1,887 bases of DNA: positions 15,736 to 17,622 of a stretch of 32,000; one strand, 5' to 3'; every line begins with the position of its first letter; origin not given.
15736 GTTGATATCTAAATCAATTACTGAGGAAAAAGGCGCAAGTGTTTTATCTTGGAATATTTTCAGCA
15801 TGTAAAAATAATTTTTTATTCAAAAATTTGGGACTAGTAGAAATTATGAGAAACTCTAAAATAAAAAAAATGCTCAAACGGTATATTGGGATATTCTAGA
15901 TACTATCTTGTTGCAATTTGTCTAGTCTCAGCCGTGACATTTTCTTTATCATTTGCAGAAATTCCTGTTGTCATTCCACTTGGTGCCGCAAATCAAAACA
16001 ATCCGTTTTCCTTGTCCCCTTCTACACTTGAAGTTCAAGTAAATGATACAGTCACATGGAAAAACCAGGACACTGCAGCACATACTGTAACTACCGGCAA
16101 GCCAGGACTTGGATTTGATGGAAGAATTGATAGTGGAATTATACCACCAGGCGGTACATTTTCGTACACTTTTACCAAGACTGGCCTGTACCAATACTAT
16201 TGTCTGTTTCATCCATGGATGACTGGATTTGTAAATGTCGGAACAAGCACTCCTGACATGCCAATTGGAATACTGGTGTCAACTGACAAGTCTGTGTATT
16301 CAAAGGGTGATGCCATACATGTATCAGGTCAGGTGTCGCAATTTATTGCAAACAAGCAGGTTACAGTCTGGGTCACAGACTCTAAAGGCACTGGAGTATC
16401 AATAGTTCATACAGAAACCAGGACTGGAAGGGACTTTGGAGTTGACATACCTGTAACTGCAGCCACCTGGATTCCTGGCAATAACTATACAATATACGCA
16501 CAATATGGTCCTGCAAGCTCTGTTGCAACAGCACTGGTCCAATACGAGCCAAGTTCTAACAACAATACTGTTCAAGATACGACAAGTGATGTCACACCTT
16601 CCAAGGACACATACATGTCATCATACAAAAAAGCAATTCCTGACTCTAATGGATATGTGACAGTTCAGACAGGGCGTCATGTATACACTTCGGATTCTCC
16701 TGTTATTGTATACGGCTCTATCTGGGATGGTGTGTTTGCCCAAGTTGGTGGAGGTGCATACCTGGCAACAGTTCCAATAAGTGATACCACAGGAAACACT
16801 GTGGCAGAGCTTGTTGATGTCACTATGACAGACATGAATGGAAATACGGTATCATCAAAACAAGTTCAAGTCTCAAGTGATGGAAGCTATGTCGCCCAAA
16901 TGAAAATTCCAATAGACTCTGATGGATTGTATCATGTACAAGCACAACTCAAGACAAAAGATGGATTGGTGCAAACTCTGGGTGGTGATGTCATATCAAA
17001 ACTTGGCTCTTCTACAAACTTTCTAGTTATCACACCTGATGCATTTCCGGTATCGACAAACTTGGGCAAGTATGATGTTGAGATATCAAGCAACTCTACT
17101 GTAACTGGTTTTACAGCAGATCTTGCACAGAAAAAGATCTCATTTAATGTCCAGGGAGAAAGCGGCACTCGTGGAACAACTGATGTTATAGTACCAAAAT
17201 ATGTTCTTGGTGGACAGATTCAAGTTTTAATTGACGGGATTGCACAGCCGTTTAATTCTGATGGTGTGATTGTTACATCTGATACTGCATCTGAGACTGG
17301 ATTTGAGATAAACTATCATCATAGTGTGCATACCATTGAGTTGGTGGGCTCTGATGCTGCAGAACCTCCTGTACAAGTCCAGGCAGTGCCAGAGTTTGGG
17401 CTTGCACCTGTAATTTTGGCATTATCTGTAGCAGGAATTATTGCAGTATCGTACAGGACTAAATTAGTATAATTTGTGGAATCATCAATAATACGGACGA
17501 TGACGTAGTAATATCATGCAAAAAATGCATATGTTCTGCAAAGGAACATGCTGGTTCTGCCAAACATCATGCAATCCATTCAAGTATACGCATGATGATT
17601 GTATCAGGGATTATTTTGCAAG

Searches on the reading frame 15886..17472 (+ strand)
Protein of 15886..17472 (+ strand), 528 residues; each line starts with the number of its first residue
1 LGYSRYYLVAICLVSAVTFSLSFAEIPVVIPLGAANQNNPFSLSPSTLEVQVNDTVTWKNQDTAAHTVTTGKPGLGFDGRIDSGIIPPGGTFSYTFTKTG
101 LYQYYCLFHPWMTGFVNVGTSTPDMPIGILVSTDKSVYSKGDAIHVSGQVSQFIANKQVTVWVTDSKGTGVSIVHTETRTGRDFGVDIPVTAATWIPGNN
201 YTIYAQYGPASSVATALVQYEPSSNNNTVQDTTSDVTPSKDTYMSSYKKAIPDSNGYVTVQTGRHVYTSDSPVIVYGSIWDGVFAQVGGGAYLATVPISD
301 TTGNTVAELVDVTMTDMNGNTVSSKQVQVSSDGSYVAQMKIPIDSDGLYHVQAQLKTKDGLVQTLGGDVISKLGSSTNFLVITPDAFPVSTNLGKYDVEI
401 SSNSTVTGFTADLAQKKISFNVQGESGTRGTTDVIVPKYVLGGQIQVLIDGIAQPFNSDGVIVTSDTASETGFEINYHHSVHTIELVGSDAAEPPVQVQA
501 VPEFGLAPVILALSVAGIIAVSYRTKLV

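Call 52: search_protein_families(library=pfam, proteins=[window:15886-17472:+], max_evalue=0.001)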
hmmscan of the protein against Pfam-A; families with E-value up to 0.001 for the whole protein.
window:15886-17472:+ (528 aa): 3 families
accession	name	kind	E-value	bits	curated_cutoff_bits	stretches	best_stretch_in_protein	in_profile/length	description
PF00127.26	Copper-bind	-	5e-08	33.7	21.2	1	38-118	9-98/99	Copper binding proteins, plastocyanin/azurin family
PF01835.25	MG2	-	1.1e-06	29.3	32.8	0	301-358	26-85/96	MG2 domain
PF13473.12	Cupredoxin_1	-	0.00018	21.9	27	1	43-116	32-102/104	Cupredoxin-like domain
